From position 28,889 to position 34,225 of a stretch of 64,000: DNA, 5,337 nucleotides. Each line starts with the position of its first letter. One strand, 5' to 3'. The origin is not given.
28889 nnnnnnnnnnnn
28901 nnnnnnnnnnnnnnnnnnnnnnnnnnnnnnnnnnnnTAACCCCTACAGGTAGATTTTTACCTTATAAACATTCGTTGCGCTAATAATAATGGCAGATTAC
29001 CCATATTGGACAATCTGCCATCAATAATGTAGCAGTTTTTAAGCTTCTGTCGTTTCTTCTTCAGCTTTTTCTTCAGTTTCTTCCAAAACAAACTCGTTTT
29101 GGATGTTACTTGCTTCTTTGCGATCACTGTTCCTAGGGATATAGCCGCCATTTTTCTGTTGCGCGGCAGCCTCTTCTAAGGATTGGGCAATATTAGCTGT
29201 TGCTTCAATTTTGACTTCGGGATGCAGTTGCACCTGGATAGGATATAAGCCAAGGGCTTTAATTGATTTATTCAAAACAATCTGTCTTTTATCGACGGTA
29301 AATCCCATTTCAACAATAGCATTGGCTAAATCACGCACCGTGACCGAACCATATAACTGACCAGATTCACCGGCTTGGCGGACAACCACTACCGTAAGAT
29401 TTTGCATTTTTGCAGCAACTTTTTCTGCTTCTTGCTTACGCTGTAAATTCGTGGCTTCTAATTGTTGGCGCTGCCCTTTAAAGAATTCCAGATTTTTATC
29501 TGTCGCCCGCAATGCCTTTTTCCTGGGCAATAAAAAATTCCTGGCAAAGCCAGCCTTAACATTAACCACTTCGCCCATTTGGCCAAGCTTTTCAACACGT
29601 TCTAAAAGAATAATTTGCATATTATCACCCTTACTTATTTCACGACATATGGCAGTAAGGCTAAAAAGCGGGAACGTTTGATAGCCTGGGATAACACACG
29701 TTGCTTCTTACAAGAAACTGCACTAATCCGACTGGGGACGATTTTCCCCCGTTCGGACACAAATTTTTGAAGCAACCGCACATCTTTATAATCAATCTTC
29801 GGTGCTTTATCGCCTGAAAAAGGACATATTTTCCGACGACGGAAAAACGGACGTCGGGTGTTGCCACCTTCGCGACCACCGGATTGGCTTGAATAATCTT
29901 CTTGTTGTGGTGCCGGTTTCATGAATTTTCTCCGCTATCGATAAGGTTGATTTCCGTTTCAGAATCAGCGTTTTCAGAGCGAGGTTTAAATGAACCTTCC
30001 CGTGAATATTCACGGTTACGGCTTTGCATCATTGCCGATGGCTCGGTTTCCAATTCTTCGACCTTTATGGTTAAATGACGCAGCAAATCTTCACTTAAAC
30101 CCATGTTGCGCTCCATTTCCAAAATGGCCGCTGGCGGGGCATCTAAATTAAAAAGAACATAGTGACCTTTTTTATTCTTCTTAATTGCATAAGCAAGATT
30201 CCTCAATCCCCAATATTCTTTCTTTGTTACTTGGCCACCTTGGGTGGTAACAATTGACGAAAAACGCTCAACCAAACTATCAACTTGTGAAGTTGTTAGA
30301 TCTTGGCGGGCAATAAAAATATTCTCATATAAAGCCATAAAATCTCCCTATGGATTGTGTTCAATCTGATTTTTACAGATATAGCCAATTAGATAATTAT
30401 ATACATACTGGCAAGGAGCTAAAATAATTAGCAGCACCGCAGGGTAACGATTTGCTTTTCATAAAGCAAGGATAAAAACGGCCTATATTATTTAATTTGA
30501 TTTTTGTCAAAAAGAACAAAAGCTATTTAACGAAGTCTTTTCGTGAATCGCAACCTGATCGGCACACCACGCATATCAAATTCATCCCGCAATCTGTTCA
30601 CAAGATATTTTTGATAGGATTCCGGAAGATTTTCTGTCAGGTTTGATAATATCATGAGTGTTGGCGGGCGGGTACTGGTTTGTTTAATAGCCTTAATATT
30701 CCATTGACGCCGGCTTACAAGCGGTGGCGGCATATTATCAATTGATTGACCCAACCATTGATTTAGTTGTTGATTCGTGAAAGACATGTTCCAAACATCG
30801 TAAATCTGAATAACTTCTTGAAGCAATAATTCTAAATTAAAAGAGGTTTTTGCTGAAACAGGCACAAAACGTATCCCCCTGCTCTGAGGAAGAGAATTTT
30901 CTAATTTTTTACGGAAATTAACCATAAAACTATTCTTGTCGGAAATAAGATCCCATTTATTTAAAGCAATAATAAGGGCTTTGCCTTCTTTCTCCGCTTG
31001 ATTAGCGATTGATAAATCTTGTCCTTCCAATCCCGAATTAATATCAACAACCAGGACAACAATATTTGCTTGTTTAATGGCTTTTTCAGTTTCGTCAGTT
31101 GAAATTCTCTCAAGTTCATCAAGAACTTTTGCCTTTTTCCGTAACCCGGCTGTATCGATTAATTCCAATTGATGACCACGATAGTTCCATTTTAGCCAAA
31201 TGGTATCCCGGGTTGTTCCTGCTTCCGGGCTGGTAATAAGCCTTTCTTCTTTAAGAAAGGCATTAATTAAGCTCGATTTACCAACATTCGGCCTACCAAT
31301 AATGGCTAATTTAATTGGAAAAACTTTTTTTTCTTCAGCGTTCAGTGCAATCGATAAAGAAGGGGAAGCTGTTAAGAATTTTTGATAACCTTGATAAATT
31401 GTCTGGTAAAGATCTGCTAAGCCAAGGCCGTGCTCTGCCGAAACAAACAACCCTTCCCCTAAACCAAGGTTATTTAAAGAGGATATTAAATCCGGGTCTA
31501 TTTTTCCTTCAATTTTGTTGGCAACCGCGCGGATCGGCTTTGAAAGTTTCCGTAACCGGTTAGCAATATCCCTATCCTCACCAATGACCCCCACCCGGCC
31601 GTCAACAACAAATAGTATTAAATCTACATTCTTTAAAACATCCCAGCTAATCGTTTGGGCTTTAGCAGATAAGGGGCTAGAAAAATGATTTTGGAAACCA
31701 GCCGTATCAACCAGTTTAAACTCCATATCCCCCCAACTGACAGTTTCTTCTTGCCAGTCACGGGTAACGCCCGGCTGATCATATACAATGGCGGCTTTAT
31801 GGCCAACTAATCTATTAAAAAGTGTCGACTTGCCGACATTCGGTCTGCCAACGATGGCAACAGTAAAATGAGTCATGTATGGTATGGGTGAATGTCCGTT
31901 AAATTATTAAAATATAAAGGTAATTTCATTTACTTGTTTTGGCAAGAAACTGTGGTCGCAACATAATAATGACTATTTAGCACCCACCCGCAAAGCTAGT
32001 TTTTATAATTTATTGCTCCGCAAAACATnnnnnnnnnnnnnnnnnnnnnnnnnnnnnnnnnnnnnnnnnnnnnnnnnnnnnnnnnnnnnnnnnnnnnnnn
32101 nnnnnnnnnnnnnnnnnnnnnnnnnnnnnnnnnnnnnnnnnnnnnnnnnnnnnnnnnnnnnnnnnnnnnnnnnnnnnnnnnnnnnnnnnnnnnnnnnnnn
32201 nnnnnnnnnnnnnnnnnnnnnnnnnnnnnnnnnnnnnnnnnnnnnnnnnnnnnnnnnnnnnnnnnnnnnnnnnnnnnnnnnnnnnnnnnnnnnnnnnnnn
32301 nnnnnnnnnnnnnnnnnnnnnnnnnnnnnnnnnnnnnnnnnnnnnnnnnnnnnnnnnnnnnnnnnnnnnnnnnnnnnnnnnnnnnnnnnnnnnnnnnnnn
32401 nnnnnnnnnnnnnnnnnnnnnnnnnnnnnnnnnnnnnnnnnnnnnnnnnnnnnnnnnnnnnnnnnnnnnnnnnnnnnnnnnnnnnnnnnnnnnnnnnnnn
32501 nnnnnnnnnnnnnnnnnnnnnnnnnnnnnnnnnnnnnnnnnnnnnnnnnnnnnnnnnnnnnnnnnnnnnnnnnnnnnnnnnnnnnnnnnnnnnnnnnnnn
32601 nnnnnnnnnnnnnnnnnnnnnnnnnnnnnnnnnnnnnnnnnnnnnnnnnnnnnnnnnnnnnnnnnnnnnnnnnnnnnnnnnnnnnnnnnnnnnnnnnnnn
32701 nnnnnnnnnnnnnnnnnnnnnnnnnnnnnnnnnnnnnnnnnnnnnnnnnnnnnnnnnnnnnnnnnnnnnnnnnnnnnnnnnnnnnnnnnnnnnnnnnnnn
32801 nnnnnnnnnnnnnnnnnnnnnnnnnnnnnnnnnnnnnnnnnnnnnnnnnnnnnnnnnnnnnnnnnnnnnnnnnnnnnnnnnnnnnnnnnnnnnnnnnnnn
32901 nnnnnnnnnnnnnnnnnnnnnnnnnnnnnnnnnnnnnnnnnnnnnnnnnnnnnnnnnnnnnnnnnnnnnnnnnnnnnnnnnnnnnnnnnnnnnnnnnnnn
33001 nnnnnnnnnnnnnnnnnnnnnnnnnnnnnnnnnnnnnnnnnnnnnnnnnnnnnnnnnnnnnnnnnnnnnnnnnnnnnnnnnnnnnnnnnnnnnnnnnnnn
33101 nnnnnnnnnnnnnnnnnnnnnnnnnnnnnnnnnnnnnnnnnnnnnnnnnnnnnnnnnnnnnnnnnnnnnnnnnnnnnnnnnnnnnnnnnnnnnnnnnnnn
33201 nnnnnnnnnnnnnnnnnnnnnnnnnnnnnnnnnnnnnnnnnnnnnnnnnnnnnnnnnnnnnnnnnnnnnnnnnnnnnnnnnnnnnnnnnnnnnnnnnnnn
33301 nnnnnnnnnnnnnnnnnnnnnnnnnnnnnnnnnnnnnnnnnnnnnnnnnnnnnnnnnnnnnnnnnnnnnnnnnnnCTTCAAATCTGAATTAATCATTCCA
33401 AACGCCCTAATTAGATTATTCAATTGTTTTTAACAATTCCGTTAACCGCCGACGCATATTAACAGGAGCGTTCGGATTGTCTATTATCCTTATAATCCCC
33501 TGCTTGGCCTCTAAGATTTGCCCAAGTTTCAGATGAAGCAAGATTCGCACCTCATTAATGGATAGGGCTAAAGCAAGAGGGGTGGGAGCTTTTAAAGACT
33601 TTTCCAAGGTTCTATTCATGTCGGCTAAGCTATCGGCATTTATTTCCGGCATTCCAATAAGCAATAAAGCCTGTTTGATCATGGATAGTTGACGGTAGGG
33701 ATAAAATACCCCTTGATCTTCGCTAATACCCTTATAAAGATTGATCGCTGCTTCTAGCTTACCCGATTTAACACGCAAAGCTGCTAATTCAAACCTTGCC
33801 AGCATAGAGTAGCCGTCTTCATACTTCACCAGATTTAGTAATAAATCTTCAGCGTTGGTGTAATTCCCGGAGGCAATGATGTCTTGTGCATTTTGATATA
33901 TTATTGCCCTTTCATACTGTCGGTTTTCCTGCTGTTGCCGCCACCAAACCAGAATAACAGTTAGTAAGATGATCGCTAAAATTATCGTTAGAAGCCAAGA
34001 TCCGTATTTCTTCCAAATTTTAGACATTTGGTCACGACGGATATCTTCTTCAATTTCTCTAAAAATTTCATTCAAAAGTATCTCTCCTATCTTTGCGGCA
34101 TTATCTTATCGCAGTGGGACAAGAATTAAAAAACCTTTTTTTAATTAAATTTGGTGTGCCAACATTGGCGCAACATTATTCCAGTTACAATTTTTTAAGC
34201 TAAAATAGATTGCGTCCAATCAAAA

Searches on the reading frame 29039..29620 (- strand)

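Call 42: search_protein_families(library=pfam, proteins=[window:29039-29620:-], max_evalue=0.0001)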
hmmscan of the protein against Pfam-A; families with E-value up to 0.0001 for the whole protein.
window:29039-29620:- (193 aa): 2 families
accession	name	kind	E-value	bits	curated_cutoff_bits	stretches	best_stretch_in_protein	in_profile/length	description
PF03948.19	Ribosomal_L9_C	-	1.3e-24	86.9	23.2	1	63-145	1-85/86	Ribosomal protein L9, C-terminal domain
PF01281.25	Ribosomal_L9_N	-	8e-22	77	20.7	1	1-45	1-45/47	Ribosomal protein L9, N-terminal domain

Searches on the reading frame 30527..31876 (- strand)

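Call 40: search_protein_families(library=pfam, proteins=[window:30527-31876:-], max_evalue=0.00001)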
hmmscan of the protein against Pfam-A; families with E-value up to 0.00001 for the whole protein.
window:30527-31876:- (449 aa): 11 families
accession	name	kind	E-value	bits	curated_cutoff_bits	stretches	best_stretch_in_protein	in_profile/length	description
PF01926.29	MMR_HSR1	-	3.4e-56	188.7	21.9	2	5-121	1-113/113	50S ribosome-binding GTPase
PF02421.24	FeoB_N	-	9e-25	87.5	27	2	5-93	2-88/156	Ferrous iron transport protein B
PF00009.33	GTP_EFTU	-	2.2e-23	83.2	26.5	1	220-358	54-185/188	Elongation factor Tu GTP binding domain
PF14714.11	KH_dom-like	-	2.9e-23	82.4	27.3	1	368-444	4-80/81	KH-domain-like of EngA bacterial GTPase enzymes, C-terminal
PF00350.29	Dynamin_N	-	9.7e-18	65.2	27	0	234-307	100-167/168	Dynamin family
PF00071.28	Ras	-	2.5e-12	47.1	21.6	1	189-357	1-158/162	Ras family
PF04548.22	AIG1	-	1.5e-11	44.5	27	0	190-290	3-103/212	AIG1 family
PF03193.22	RsgA_GTPase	-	2.1e-09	37.9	30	0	4-30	107-133/174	RsgA GTPase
PF08477.19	Roc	-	1.3e-08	35.5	27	0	189-250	1-71/119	Ras of Complex, Roc, domain of DAPkinase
PF16897.10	MMR_HSR1_Xtn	-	6.1e-06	26.6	35.2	0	255-356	12-101/106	C-terminal region of MMR_HSR1 domain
PF09439.16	SRPRB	-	6.1e-06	26.2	25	0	5-94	5-83/178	Signal recognition particle receptor beta subunit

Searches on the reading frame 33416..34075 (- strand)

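Call 42: search_protein_families(library=pfam, proteins=[window:33416-34075:-], max_evalue=0.0001)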
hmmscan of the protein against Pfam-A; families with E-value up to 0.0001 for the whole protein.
window:33416-34075:- (219 aa): 1 family
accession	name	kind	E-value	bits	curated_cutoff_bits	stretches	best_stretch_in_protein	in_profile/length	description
PF09976.15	TPR_21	-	6.7e-08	32.9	25.5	1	21-117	4-102/193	Tetratricopeptide repeat-like domain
